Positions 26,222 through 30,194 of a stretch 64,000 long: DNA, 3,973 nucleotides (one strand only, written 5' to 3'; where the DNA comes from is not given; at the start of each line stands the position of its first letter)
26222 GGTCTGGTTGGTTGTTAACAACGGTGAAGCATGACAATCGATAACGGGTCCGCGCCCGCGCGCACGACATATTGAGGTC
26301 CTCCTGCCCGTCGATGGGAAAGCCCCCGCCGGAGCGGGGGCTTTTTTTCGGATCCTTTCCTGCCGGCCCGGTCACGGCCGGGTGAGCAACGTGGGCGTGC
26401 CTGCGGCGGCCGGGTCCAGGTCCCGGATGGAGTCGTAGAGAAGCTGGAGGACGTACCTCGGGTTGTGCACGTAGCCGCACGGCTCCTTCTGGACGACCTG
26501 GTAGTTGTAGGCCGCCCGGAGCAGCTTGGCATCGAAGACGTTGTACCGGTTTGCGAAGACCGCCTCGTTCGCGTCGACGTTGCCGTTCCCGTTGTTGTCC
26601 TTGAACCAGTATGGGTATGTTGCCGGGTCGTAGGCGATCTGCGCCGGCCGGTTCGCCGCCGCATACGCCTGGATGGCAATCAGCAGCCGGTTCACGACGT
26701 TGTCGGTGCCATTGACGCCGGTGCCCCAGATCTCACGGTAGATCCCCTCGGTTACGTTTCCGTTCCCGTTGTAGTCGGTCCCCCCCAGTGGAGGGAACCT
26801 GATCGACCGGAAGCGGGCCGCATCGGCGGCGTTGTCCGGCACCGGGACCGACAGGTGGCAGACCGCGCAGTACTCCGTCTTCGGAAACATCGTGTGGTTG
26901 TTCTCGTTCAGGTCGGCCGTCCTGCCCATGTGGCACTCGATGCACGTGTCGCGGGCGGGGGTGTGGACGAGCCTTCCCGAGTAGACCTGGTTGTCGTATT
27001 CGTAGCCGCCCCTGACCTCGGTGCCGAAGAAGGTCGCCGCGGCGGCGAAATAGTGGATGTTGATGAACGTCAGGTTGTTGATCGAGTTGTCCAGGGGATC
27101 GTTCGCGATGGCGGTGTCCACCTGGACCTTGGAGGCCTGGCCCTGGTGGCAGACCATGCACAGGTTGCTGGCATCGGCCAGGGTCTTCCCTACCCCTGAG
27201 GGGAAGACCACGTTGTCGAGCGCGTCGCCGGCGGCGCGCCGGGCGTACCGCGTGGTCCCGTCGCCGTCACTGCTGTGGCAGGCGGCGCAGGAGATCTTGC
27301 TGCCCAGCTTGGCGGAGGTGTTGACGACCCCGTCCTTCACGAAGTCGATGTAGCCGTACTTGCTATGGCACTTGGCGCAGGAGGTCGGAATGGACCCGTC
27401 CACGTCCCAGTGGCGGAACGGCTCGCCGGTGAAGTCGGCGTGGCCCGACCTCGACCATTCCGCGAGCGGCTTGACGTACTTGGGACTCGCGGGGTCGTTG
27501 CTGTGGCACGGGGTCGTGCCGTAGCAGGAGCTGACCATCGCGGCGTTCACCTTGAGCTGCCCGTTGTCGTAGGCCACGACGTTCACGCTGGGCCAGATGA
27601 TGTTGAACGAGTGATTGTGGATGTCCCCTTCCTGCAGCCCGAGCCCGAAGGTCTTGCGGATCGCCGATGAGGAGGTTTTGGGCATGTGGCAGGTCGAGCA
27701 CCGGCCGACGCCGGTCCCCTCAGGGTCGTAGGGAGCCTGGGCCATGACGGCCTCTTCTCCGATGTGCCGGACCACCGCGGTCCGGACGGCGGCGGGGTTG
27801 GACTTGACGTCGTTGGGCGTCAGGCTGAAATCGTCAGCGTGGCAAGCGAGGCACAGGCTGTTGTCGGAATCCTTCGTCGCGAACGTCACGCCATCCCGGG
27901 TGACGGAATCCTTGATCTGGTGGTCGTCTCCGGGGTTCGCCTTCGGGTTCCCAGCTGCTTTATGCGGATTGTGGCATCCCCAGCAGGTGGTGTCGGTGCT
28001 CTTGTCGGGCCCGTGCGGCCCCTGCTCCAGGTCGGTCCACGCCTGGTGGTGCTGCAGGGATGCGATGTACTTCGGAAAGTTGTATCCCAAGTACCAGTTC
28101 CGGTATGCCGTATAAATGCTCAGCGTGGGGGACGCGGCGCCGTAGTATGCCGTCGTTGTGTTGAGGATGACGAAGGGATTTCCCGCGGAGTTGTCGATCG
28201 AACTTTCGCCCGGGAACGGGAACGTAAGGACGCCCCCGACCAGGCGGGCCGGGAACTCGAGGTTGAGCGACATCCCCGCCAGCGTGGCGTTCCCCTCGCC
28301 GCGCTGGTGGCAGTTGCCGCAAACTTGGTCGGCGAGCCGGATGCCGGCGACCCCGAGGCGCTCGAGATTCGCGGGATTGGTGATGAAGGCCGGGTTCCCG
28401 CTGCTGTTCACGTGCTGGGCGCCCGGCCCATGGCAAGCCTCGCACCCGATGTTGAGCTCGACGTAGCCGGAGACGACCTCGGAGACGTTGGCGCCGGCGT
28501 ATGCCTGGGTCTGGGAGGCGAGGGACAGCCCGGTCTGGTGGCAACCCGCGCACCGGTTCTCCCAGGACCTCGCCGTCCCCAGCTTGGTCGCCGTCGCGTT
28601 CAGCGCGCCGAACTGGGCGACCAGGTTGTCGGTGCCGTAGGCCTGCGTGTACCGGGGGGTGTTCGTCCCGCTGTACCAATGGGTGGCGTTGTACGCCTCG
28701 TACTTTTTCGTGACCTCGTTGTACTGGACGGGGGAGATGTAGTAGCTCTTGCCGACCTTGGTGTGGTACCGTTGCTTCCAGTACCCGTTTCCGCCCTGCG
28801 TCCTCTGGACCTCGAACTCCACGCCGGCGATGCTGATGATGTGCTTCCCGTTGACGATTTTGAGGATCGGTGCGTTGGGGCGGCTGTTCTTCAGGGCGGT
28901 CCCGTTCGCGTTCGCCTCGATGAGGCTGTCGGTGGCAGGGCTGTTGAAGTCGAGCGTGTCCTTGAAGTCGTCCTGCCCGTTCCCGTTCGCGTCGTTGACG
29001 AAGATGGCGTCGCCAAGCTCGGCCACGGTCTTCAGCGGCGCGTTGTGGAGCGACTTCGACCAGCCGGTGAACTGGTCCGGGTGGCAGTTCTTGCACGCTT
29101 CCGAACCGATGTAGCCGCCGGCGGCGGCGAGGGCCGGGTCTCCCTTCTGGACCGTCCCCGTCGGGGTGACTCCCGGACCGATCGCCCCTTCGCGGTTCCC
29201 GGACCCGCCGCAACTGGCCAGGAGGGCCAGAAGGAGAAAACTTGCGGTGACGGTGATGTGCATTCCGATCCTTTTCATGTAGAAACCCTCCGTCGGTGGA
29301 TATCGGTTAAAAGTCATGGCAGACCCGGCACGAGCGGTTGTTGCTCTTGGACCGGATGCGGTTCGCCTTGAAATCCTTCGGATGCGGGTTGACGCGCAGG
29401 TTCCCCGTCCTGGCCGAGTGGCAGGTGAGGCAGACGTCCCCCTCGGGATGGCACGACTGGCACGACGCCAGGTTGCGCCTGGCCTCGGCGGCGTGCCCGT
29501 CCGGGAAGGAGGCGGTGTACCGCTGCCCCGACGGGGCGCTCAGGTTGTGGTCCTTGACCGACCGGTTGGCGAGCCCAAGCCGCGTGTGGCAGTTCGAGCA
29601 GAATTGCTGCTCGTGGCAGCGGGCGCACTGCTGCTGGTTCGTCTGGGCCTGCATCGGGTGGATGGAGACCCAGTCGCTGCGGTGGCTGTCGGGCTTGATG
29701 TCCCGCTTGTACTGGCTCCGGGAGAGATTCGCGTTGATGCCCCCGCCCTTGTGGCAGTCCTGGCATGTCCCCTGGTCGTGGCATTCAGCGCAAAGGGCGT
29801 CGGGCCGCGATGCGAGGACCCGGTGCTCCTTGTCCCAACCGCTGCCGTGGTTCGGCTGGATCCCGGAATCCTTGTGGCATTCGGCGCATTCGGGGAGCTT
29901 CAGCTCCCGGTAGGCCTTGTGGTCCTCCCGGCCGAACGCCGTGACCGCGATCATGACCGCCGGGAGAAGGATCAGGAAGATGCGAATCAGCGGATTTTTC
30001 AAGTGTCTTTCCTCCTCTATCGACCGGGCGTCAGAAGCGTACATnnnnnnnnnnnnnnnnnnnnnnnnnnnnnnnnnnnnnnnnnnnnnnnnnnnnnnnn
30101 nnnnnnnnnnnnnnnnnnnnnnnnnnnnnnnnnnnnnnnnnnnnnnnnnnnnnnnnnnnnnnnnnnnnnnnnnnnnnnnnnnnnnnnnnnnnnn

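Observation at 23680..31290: Porin-cytochrome (Pcc-type) outer-membrane electron conduit operon with an additional decahaem lipoprotein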

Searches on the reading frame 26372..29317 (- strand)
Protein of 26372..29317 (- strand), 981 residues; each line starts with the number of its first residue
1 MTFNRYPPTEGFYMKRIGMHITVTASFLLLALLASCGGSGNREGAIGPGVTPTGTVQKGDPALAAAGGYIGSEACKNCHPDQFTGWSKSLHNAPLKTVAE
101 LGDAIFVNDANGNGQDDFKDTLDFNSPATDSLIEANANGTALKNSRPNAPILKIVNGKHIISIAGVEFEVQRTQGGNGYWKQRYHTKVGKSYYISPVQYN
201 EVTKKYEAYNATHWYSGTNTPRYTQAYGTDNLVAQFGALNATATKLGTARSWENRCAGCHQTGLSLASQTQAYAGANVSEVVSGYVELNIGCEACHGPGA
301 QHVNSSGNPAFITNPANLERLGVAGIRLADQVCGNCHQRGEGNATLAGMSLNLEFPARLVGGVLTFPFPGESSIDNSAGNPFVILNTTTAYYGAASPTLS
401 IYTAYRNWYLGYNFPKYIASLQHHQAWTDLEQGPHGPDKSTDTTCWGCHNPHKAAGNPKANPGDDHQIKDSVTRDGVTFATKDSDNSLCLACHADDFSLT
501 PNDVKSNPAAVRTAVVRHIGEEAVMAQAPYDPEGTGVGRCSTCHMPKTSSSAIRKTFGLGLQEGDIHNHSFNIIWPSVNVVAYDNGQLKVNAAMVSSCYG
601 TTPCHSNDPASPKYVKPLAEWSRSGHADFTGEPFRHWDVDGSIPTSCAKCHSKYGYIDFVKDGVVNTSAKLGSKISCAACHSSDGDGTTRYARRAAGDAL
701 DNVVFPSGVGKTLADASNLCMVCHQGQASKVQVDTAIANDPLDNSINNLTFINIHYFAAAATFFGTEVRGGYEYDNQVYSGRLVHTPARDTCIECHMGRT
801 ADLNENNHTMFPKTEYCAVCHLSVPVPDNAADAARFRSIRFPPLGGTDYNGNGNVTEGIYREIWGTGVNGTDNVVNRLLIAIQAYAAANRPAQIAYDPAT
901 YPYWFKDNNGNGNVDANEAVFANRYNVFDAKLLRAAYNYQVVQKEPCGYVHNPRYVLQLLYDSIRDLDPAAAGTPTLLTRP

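Call 4: search_protein_families(library=pfam, proteins=[window:26372-29317:-], max_evalue=0.1)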
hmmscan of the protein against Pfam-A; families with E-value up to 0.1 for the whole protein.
window:26372-29317:- (981 aa): 6 families
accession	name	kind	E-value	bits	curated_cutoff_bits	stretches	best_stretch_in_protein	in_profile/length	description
PF14522.11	Cytochrome_C7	-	3.4e-14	52.9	24.8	2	635-725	4-67/67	Cytochrome c7 and related cytochrome c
PF22113.1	Mtrc-MtrF_II-IV_dom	-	1e-12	48.4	30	3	535-685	26-167/176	Outer membrane cytochrome MtrC/MtrF-like, domains II/IV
PF13435.11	Cytochrome_C554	-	8.5e-09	36.7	20.8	1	249-297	44-84/84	Cytochrome c554 and c-prime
PF14537.11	Cytochrom_c3_2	-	4e-08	34.1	25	0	645-683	27-66/79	Cytochrome c3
PF09699.15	Paired_CXXCH_1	-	8.7e-06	25.8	20.6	0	435-496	1-39/41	Doubled CXXCH motif (Paired_CXXCH_1)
PF02335.20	Cytochrom_C552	-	0.0014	18.2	24.1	0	639-808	82-265/438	Cytochrome c552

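Call 5: search_protein_families(library=ncbifam, proteins=[window:26372-29317:-], max_evalue=0.1)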
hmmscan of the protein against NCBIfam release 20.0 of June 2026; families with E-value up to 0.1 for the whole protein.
window:26372-29317:- (981 aa): 10 families
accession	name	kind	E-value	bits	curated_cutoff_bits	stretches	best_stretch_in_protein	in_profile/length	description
NF041028.1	decahem_GSU2203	exception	2.4e-16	59.9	325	2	253-341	36-112/317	GSU2203 family decaheme c-type cytochrome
TIGR03508.1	decahem_SO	subfamily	4.2e-14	52.6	192.2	3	254-341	3-81/258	DmsE family decaheme c-type cytochrome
NF041198.1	UshA_like_PCGU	equivalog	3.1e-10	39.3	275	2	247-338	436-509/519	UshA-like (seleno)protein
TIGR03507.1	decahem_SO1788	subfamily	4e-10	38.8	209.3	2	718-826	182-281/672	OmcA/MtrC family decaheme c-type cytochrome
TIGR03153.1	cytochr_NrfH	equivalog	1.9e-05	24.7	134.2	0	789-824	102-136/138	cytochrome c nitrite reductase small subunit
TIGR04257.1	nanowire_3heme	domain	0.0023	18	40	0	635-683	16-60/75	c(7)-type cytochrome triheme domain-containing protein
NF040886.1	cyt_C_like_Sec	equivalog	0.0041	15.7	250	1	72-97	45-70/423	multiheme c-type cytochrome (seleno)protein ExtKL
TIGR03146.1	cyt_nit_nrfB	equivalog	0.02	15.1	166.6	0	646-728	13-95/145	cytochrome c nitrite reductase pentaheme subunit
NF058595.1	invert_tail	domain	0.05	14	37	0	21-56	57-91/113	lipo-invert putative C-terminal anchoring domain-containing protein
NF008659.0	PRK11659.1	equivalog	0.05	13.3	184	2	646-727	48-120/188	cytochrome c nitrite reductase pentaheme subunit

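Call 8: search_solved_structures(query=window:26372-29317:-, max_evalue=0.01)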
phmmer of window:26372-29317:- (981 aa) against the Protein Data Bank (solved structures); distinct sequences matched with E-value up to 0.01: 3.
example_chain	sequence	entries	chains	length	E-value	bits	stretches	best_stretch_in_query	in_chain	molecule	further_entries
6i5b_A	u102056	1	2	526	7.7e-15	56.9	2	245-342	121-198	Uncharacterized protein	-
6qvm_A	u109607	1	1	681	1.9e-05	25.8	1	249-340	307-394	Multiheme cytochrome cf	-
4rkm_A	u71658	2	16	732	0.0015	19.5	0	66-97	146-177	MccA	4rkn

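Call 60: search_solved_structures(query=A3, max_evalue=0.1, show_alignments=2)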
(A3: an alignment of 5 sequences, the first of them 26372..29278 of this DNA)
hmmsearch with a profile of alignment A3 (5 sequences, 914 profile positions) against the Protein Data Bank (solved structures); distinct sequences matched with E-value up to 0.1: 10.
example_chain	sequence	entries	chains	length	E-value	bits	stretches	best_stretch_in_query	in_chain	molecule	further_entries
6i5b_A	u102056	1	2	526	4.5e-22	81.2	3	220-320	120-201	Uncharacterized protein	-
6qvm_A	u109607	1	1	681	1e-09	40.4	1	224-313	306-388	Multiheme cytochrome cf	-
3ubr_A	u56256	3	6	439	4.5e-05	25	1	661-909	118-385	Cytochrome c-552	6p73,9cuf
8snh_G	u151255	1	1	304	0.00089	20.7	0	256-295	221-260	Cbb3-type cytochrome c oxidase subunit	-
2j7a_A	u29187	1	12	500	0.0065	17.8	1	766-848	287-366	CYTOCHROME C NITRITE REDUCTASE NRFA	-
2vr0_A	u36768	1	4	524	0.007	17.7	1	766-848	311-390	CYTOCHROME C NITRITE REDUCTASE, CATALYTIC SUBUNIT NFRA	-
6v0a_A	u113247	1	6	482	0.011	17.1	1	630-688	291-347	Nitrite reductase (cytochrome; ammonia-forming)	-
8bcx_A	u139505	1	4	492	0.012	16.9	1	645-837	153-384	Nitrite reductase (cytochrome; ammonia-forming)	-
4rkm_A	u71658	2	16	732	0.016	16.6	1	51-84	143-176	MccA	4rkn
1oah_A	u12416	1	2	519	0.017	16.4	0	766-892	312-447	CYTOCHROME C NITRITE REDUCTASE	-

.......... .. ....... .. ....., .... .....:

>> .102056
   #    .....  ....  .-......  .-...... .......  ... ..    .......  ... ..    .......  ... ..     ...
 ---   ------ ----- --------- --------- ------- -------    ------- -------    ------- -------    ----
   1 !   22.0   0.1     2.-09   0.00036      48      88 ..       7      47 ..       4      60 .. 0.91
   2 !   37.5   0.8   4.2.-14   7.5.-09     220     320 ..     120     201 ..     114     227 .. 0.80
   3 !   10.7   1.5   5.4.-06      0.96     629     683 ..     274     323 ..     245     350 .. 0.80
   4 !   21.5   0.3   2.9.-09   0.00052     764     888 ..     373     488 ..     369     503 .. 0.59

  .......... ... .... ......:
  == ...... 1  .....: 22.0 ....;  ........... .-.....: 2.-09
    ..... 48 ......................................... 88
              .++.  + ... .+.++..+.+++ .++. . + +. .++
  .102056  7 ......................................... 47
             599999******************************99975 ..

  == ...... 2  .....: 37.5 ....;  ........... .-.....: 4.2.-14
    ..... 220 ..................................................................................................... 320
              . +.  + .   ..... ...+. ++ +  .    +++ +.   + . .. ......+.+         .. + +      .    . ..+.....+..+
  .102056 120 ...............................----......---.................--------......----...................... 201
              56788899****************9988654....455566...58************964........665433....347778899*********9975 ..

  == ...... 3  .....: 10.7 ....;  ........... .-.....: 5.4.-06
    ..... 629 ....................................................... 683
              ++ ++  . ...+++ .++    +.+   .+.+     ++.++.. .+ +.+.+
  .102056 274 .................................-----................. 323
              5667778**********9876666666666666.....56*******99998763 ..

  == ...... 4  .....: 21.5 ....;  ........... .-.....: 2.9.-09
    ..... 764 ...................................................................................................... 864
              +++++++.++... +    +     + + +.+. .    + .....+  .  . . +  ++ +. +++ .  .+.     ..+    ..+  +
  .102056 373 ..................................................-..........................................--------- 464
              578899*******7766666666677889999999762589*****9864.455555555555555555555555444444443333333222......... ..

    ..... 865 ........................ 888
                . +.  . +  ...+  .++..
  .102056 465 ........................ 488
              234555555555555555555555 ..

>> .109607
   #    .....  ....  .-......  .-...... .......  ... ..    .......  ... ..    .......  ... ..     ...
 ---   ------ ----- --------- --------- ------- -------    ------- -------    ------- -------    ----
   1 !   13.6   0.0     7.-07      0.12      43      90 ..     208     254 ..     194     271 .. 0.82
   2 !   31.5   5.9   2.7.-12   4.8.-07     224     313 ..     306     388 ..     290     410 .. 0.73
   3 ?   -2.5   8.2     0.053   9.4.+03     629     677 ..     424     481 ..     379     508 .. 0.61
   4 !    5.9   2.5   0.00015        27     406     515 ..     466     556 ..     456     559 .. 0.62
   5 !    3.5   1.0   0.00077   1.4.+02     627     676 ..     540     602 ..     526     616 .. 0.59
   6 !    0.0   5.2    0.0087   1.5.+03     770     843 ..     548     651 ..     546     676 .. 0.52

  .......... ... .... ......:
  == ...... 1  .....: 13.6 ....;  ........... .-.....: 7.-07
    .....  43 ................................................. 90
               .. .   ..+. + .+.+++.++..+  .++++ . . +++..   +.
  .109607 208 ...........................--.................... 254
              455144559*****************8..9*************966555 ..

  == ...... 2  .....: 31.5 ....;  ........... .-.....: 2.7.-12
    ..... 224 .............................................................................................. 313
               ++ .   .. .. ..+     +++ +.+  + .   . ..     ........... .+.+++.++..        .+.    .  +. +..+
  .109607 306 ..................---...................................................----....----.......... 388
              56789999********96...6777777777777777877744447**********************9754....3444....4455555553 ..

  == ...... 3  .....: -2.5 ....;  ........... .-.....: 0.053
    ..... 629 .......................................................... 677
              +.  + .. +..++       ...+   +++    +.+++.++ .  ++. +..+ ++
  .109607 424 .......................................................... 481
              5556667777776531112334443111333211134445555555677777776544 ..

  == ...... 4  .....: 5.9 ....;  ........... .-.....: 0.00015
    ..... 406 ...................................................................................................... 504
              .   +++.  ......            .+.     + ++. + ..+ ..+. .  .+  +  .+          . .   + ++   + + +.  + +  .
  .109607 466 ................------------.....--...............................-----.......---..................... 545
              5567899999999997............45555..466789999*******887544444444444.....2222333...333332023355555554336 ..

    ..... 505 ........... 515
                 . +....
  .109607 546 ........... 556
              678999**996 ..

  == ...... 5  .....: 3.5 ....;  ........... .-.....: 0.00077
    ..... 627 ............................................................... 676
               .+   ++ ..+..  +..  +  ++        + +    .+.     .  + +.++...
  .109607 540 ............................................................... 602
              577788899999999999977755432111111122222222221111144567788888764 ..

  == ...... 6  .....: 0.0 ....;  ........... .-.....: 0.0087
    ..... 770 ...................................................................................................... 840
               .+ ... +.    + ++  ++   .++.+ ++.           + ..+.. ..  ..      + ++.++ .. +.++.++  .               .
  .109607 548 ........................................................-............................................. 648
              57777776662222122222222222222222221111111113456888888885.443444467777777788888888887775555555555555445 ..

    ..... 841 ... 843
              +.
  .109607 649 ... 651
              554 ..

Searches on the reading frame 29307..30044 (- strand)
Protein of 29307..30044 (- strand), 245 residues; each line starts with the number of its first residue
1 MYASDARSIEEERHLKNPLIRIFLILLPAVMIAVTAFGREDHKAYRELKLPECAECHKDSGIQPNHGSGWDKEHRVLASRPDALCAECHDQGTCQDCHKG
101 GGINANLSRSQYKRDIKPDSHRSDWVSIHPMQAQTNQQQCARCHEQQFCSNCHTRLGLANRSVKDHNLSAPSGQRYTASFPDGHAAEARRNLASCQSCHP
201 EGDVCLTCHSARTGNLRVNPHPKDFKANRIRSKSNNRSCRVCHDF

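Call 4: search_protein_families(library=pfam, proteins=[window:29307-30044:-], max_evalue=0.1)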
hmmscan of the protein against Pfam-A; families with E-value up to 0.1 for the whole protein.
window:29307-30044:- (245 aa): 3 families
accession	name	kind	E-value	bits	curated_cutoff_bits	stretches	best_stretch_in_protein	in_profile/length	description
PF14522.11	Cytochrome_C7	-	1.1e-07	32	24.8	1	41-98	4-66/67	Cytochrome c7 and related cytochrome c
PF09699.15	Paired_CXXCH_1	-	8.3e-05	22.6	20.6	2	202-244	7-37/41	Doubled CXXCH motif (Paired_CXXCH_1)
PF19019.6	Phlebo_G2_C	-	0.073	13.2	25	0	190-243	8-61/171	Phlebovirus glycoprotein G2 C-terminal domain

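Call 5: search_protein_families(library=ncbifam, proteins=[window:29307-30044:-], max_evalue=0.1)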
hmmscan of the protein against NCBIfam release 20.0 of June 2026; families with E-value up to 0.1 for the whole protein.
window:29307-30044:- (245 aa): 0 families

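Call 12: search_solved_structures(query=window:29307-30044:-, max_evalue=1)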
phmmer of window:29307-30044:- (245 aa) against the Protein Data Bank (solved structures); distinct sequences matched with E-value up to 1: 0.
